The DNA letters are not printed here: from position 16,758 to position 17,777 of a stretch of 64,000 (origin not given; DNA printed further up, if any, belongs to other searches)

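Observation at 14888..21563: Two divergent operons each pairing an exported rhodanese protein with a chemoreceptor and a small redox-type protein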

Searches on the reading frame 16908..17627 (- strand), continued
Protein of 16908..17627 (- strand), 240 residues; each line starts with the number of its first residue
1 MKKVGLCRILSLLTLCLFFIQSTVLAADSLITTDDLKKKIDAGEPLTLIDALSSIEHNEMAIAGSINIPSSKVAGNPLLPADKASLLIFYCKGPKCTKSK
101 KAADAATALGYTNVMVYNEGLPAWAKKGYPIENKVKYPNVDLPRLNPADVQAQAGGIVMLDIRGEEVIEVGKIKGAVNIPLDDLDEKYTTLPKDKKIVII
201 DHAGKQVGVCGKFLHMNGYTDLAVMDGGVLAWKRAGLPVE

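Call 44: search_protein_families(library=pfam, proteins=[L030:6234-8567:+, L030:8567-9982:+, L056:3236-5650:+, L055:1347-2777:+, L034:4620-6611:+, L035:8818-9657:+, L034:7678-7995:+, L049:10728-12296:+, L049:12683-15073:+, L053:7520-9838:+], max_evalue=0.001)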
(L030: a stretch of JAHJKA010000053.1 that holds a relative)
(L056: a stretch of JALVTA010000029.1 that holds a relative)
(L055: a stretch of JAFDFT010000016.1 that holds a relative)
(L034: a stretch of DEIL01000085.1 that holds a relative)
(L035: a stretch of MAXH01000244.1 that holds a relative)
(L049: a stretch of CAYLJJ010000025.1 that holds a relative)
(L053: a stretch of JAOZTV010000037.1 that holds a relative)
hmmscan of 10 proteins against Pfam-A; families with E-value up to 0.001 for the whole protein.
L030:6234-8567:+ (778 aa): 8 families
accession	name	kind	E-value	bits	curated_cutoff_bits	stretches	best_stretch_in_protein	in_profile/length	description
PF02518.31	HATPase_c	-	3.7e-21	76.1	26.4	1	658-765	2-108/111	Histidine kinase-, DNA gyrase B-, and HSP90-like ATPase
PF00989.32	PAS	-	6.8e-15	55.5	22.6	1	388-499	2-113/113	PAS fold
PF13426.13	PAS_9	-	2.4e-12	47.4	27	1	398-501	2-103/103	PAS domain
PF08448.16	PAS_4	-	6.1e-07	30.1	23.1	1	395-503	3-109/110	PAS fold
PF13188.13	PAS_8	-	2.7e-06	27.5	21.8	1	388-440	2-51/65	PAS domain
PF00512.31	HisKA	-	3.3e-05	24.3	26.9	1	525-614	2-65/66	His Kinase A (phospho-acceptor) domain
PF24820.1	Diguanyl_cycl_sensor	-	0.00023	21.5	28.1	0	397-483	6-95/109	Diguanylate cyclase-like sensor domain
PF13589.12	HATPase_c_3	-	0.00058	20.3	25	0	662-733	3-76/137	Histidine kinase-, DNA gyrase B-, and HSP90-like ATPase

L030:8567-9982:+ (472 aa): 7 families
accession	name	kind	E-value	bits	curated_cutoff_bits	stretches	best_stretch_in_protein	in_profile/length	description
PF00158.32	Sigma54_activat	-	1.9e-53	181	20.2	1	155-320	1-167/168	Sigma-54 interaction domain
PF14532.12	Sigma54_activ_2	-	1e-23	84.6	25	1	158-325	3-138/138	Sigma-54 interaction domain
PF00072.30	Response_reg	-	3.1e-22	79.3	30.2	1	11-120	1-109/111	Response regulator receiver domain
PF25601.1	AAA_lid_14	-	7e-16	58.3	27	1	326-406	1-81/87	AAA+ ATPase lid domain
PF07728.20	AAA_5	-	3.2e-08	34.1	22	1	178-299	1-125/139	AAA domain (dynein-related subfamily)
PF02954.25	HTH_8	-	3.7e-08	33.4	22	1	439-471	9-41/42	Bacterial regulatory protein, Fis family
PF00004.35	AAA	-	0.00026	21.9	21.2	1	179-304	1-117/131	ATPase family associated with various cellular activities (AAA)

L056:3236-5650:+ (805 aa): 2 families
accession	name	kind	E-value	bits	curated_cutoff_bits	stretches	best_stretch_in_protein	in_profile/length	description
PF00563.25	EAL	-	1.5e-53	182.1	31.3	1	562-792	3-236/236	EAL domain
PF00990.26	GGDEF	-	2.7e-20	73.2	23.8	1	382-536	1-157/161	Diguanylate cyclase, GGDEF domain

L055:1347-2777:+ (477 aa): 7 families
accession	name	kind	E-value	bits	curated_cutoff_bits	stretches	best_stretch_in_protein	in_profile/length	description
PF13365.12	Trypsin_2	-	9.4e-38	130.6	27.6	1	105-239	1-144/144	Trypsin-like peptidase domain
PF13180.12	PDZ_2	-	1.1e-28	99.7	27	2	276-366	2-80/80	PDZ domain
PF00089.32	Trypsin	-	5.8e-23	82.3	20.6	1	104-259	26-216/220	Trypsin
PF17820.7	PDZ_6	-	1e-18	67.2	27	2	414-465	4-54/54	PDZ domain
PF00595.29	PDZ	-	1.1e-17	64.5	23.2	2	271-347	7-74/81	PDZ domain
PF12812.13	PDZ_1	-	2.7e-05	24.5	28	0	387-455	11-77/78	PDZ-like domain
PF04495.20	GRASP55_65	-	0.00014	22.6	27.7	0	300-359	45-104/138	GRASP55/65 PDZ-like domain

L034:4620-6611:+ (664 aa): 6 families
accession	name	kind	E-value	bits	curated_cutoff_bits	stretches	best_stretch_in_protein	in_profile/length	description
PF14537.11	Cytochrom_c3_2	-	8e-24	84.4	25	3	315-408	1-78/79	Cytochrome c3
PF09699.15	Paired_CXXCH_1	-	3.3e-23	81.5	20.6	1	375-411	8-39/41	Doubled CXXCH motif (Paired_CXXCH_1)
PF14522.11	Cytochrome_C7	-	2.7e-22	78.8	24.8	1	89-159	7-67/67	Cytochrome c7 and related cytochrome c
PF22113.1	Mtrc-MtrF_II-IV_dom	-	2.5e-16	60.2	30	3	70-232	6-164/176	Outer membrane cytochrome MtrC/MtrF-like, domains II/IV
PF02085.21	Cytochrom_CIII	-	7.7e-13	49.1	22.9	0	59-158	19-101/101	Class III cytochrome C family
PF22678.1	Cytochrom_c_NrfB-like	-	3.5e-08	34.2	27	1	38-101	1-66/89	Cytochrome c-type protein NrfB-like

L035:8818-9657:+ (280 aa): 1 family
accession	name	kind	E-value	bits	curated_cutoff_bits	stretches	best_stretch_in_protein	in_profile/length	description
PF01292.26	Ni_hydr_CYTB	-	2.6e-05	24.5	30.1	1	11-193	1-158/179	Prokaryotic cytochrome b561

L034:7678-7995:+ (106 aa): 0 families

L049:10728-12296:+ (523 aa): 2 families
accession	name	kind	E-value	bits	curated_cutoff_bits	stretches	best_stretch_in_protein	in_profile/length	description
PF00015.26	MCPsignal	-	1.3e-20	74.4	34.6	1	325-479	4-165/172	Methyl-accepting chemotaxis protein (MCP) signalling domain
PF00672.30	HAMP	-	6.5e-10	39.6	25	1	193-244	1-51/53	HAMP domain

L049:12683-15073:+ (797 aa): 4 families
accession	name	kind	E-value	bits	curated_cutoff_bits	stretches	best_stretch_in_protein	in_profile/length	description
PF00072.30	Response_reg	-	1.3e-41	141.7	30.2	2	675-787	1-109/111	Response regulator receiver domain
PF02518.31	HATPase_c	-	2e-28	99.5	26.4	1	393-507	1-109/111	Histidine kinase-, DNA gyrase B-, and HSP90-like ATPase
PF00512.31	HisKA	-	1.4e-24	86.3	26.9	1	281-346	1-66/66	His Kinase A (phospho-acceptor) domain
PF11845.13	Tll0287-like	-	5.1e-22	79.3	24.1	1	88-196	32-144/144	Tll0287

L053:7520-9838:+ (773 aa): 4 families
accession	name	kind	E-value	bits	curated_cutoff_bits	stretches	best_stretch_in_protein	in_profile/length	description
PF00593.30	TonB_dep_Rec_b-barrel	-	4.7e-17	63.4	27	1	347-736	52-435/436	TonB dependent receptor-like, beta-barrel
PF13620.12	CarboxypepD_reg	-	1.1e-13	51.7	32.3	1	35-111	1-80/82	Carboxypeptidase regulatory-like domain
PF13715.12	CarbopepD_reg_2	-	5.5e-13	49.2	32.2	1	36-108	1-72/88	CarboxypepD_reg-like domain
PF07715.20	Plug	-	1.6e-08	35.5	23.9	1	134-237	4-102/107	TonB-dependent Receptor Plug Domain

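Call 63: predict_structure(alignment_id=A1)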
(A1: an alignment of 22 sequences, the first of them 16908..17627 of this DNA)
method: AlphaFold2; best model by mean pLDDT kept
length: 240 residues; sequences in the alignment: 22
mean_pLDDT: 91.5   pTM: 0.81
mean pLDDT of the five models: 91.5, 91.2, 91.0, 90.5, 89.9
residues with pLDDT >= 90: 198; 70-90: 24; 50-70: 13; < 50: 5
segments of 3 or more residues with pLDDT < 50: 24-26
pLDDT, mean of each block of 10 residues (from residue 1): 63 70 59 97 97 97 97 95 97 91 96 96 97 95 97 96 84 93 97 97 94 98 97 94
secondary structure, 60 per line:
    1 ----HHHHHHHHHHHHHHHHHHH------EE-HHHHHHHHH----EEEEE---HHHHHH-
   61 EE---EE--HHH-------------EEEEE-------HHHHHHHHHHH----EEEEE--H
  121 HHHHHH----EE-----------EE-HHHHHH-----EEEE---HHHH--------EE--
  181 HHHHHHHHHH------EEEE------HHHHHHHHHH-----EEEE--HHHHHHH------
elements in order: H5-23 H33-41 E46-50 H54-59 E86-90 H98-108 E113-117 H120-126 H147-152 E158-161 H165-168 H181-190 E197-200 H207-216 E222-225 H228-234

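Call 65: fold_search(model_id=the predicted structure, library=pdb)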
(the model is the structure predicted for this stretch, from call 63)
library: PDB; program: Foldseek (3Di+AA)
matches with E <= 10: 684; with E <= 0.001: 126
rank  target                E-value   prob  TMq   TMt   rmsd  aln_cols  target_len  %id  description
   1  6mxv_A                2.5e-16  1.00  0.43  0.41  11.5       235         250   21  The crystal structure of a rhodanese-like family protein from Francisella tularensis subsp. tularensis SCHU S4 (released 2018-11-21)
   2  6mxv_B                4.7e-16  1.00  0.44  0.42  11.6       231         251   21  The crystal structure of a rhodanese-like family protein from Francisella tularensis subsp. tularensis SCHU S4 (released 2018-11-21)
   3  1yt8                  4.1e-12  1.00  0.40  0.21  10.2       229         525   21  Crystal Structure of Thiosulfate sulfurtransferase from Pseudomonas aeruginosa (released 2005-03-22)
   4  3tp9_A                1.7e-11  1.00  0.40  0.22   8.8       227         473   21  Crystal structure of Alicyclobacillus acidocaldarius protein with beta-lactamase and rhodanese domains (released 2011-09-21)
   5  3tp9_B                2.3e-11  1.00  0.40  0.22   8.5       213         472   22  Crystal structure of Alicyclobacillus acidocaldarius protein with beta-lactamase and rhodanese domains (released 2011-09-21)
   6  3aax_B                1.2e-09  1.00  0.38  0.34  17.2       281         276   17  Crystal structure of probable thiosulfate sulfurtransferase cysa3 (RV3117) from Mycobacterium tuberculosis: monoclinic (released 2009-12-08)
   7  3aay_B                1.8e-09  1.00  0.37  0.33  16.8       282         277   16  Crystal structure of probable thiosulfate sulfurtransferase CYSA3 (RV3117) from Mycobacterium tuberculosis: orthorhomb (released 2009-12-08)
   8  5wqk_A                1.9e-09  1.00  0.39  0.33  16.4       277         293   17  Crystal structure of 3-Mercaptopyruvate Sulfurtransferase(3MST) in complex with compound1 (released 2017-09-06)
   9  3aay_A                1.9e-09  1.00  0.38  0.34  16.7       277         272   17  Crystal structure of probable thiosulfate sulfurtransferase CYSA3 (RV3117) from Mycobacterium tuberculosis: orthorhomb (released 2009-12-08)
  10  1e0c                  2.5e-09  1.00  0.39  0.35  16.6       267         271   18  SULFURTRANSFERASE FROM AZOTOBACTER VINELANDII (released 2000-05-08)
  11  1orb                  4.0e-09  1.00  0.38  0.32  16.6       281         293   17  ACTIVE SITE STRUCTURAL FEATURES FOR CHEMICALLY MODIFIED FORMS OF RHODANESE (released 1995-10-15)
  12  5wqj_B                5.8e-09  1.00  0.40  0.33  16.4       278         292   16  Crystal structure of 3-Mercaptopyruvate Sulfurtransferase(3MST) in complex with compound1 (released 2017-09-06)
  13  5wqk_B                6.1e-09  1.00  0.39  0.33  16.6       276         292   17  Crystal structure of 3-Mercaptopyruvate Sulfurtransferase(3MST) in complex with compound1 (released 2017-09-06)
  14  3p3a_B                7.8e-09  1.00  0.35  0.30  16.3       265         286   18  Crystal structure of a putative thiosulfate sulfurtransferase from Mycobacterium thermoresistible (released 2010-10-13)
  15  3hwi_A                8.8e-09  1.00  0.38  0.35  16.0       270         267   17  Crystal structure of probable thiosulfate sulfurtransferase Cysa2 (Rhodanese-like protein) from Mycobacterium tubercul (released 2009-06-30)
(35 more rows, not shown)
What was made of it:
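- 16905..17627 (-): Left exported tandem rhodanese Rhd_L (240 aa). It has a signal peptide. Domain 1 carries the loop C91-KGPK-C96. Domain 2 lacks the catalytic Cys and has a conserved DHAGKQ motif instead. AF2 pLDDT 91.5; tandem rhodanese fold resembling 6mxv (calls 63, 65).
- On Rhodanese (PF00581): The fold is confirmed by AF2 and Foldseek (calls 63, 65).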

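Call 85: find_encoding_contigs(protein=P0088, flank=5000, max_places=2)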
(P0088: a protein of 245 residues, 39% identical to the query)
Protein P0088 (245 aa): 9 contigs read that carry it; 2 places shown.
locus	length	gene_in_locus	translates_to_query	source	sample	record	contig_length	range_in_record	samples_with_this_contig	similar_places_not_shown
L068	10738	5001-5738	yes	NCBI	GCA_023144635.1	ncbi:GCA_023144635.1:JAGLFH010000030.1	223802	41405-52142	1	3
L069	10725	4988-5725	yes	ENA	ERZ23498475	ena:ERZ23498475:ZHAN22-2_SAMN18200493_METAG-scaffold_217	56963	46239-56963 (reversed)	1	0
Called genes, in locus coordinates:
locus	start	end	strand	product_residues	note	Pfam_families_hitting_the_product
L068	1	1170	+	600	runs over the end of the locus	PF02366:PMT (weak), PF13231:PMT_2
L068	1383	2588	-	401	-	PF13433:Peripla_BP_5, PF13458:Peripla_BP_6, PF01094:ANF_receptor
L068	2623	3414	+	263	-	PF04909:Amidohydro_2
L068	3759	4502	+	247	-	-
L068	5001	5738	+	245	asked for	PF00581:Rhodanese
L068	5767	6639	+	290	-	PF00672:HAMP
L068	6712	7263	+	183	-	PF00015:MCPsignal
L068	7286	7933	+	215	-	PF10677:DUF2490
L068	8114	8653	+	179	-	PF01584:CheW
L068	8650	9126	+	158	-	PF01584:CheW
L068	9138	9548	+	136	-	PF07238:PilZ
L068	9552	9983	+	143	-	PF13675:PilJ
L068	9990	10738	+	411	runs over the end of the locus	PF00015:MCPsignal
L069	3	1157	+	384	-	?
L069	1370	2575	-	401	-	PF13433:Peripla_BP_5, PF13458:Peripla_BP_6, PF01094:ANF_receptor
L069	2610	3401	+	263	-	PF04909:Amidohydro_2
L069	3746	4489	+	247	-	-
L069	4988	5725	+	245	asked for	PF00581:Rhodanese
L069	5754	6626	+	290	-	PF00672:HAMP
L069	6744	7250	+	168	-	PF00015:MCPsignal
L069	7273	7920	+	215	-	PF10677:DUF2490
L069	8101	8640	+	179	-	PF01584:CheW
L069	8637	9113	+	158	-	PF01584:CheW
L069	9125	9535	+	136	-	PF07238:PilZ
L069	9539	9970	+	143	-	PF13675:PilJ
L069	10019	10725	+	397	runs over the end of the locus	PF00015:MCPsignal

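Call 86: find_encoding_contigs(protein=P0078, flank=5000, max_places=2)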
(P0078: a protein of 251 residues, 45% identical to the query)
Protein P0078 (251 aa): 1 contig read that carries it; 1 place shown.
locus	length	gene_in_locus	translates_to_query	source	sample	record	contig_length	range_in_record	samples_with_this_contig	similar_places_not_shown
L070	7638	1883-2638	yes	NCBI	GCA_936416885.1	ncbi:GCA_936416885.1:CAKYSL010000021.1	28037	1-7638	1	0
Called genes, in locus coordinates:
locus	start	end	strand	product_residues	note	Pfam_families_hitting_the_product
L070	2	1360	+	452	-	?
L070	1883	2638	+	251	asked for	PF00581:Rhodanese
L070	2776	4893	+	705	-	PF00672:HAMP, PF00015:MCPsignal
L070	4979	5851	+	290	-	PF01063:Aminotran_4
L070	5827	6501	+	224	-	PF01791:DeoC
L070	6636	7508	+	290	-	PF01476:LysM (faint), PF01551:Peptidase_M23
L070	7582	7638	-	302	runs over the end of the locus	PF03331:LpxC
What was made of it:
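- Aureabacteria (L068, L069), at the head of a CheW-CheW-PilZ-PilJ-MCP cluster, and in L070 (calls 85, 86).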

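Call 87: find_encoding_contigs(protein=P0117, flank=5000, max_places=2)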
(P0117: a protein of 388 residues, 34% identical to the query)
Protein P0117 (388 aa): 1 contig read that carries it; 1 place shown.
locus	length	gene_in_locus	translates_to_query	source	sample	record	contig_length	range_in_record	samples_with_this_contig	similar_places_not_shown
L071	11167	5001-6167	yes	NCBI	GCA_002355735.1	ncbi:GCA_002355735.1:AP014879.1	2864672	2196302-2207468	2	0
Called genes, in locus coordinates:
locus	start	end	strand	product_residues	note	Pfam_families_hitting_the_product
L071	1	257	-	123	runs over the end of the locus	PF07635:PSCyt1 (weak)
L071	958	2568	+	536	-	PF13435:Cytochrome_C554 (faint), PF22113:Mtrc-MtrF_II-IV_dom (faint), PF14522:Cytochrome_C7 (faint), PF11783:Cytochrome_cB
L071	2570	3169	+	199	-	PF01292:Ni_hydr_CYTB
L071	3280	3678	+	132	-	-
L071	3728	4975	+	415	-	PF04143:Sulf_transp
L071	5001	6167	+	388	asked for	PF00581:Rhodanese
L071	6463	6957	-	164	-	PF11939:NiFe-hyd_HybE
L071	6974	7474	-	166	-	PF01750:HycI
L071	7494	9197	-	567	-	PF27537:HoxH (weak), PF00374:NiFeSe_Hases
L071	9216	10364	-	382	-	PF03916:NrfD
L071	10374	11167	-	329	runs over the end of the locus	PF12838:Fer4_7 (weak), PF12838:Fer4_7 (weak), PF13237:Fer4_10 (weak), PF13247:Fer4_11, PF00037:Fer4 (weak), PF12797:Fer4_2 (weak), PF12837:Fer4_6, PF13237:Fer4_10 (weak), +5 more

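Call 93: search_protein_families(library=pfam, proteins=[L047:10651-12261:+, L024:10724-12184:+, L019:9840-11315:+, L051:9622-11178:+, L010:7554-9023:+, L026:6149-7621:+], max_evalue=0.001)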
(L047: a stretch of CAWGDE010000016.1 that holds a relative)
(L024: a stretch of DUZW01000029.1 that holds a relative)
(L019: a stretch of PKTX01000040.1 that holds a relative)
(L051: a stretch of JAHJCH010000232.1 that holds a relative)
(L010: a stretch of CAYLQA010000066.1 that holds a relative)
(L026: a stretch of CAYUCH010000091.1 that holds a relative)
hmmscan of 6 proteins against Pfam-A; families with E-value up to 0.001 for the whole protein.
L047:10651-12261:+ (537 aa): 2 families
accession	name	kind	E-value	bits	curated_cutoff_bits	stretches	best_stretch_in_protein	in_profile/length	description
PF00015.26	MCPsignal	-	2e-30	106.3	34.6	1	336-492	6-169/172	Methyl-accepting chemotaxis protein (MCP) signalling domain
PF00672.30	HAMP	-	1e-09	39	25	1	218-269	2-53/53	HAMP domain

L024:10724-12184:+ (487 aa): 1 family
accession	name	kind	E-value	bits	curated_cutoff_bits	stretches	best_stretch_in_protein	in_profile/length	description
PF00015.26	MCPsignal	-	2.8e-33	115.6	34.6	1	282-462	4-170/172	Methyl-accepting chemotaxis protein (MCP) signalling domain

L019:9840-11315:+ (492 aa): 2 families
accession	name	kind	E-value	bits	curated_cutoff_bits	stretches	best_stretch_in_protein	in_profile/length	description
PF00015.26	MCPsignal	-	4.4e-35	121.5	34.6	1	284-464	3-169/172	Methyl-accepting chemotaxis protein (MCP) signalling domain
PF06013.18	WXG100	-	0.0002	22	27.3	0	438-477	5-44/86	Proteins of 100 residues with WXG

L051:9622-11178:+ (519 aa): 2 families
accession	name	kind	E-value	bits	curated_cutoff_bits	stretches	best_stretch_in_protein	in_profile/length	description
PF00015.26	MCPsignal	-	1.4e-18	67.8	34.6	1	321-443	4-123/172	Methyl-accepting chemotaxis protein (MCP) signalling domain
PF00672.30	HAMP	-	7.9e-10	39.4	25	1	192-240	4-51/53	HAMP domain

L010:7554-9023:+ (490 aa): 1 family
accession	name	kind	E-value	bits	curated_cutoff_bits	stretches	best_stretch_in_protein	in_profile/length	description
PF00015.26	MCPsignal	-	1.1e-35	123.5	34.6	1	280-463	2-171/172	Methyl-accepting chemotaxis protein (MCP) signalling domain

L026:6149-7621:+ (491 aa): 2 families
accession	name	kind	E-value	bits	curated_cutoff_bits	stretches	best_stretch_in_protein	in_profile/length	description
PF00015.26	MCPsignal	-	9.1e-37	127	34.6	1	279-458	5-170/172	Methyl-accepting chemotaxis protein (MCP) signalling domain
PF17165.9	DUF5121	-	0.0003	21.7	23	1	116-170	40-96/120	Domain of unknown function (DUF5121)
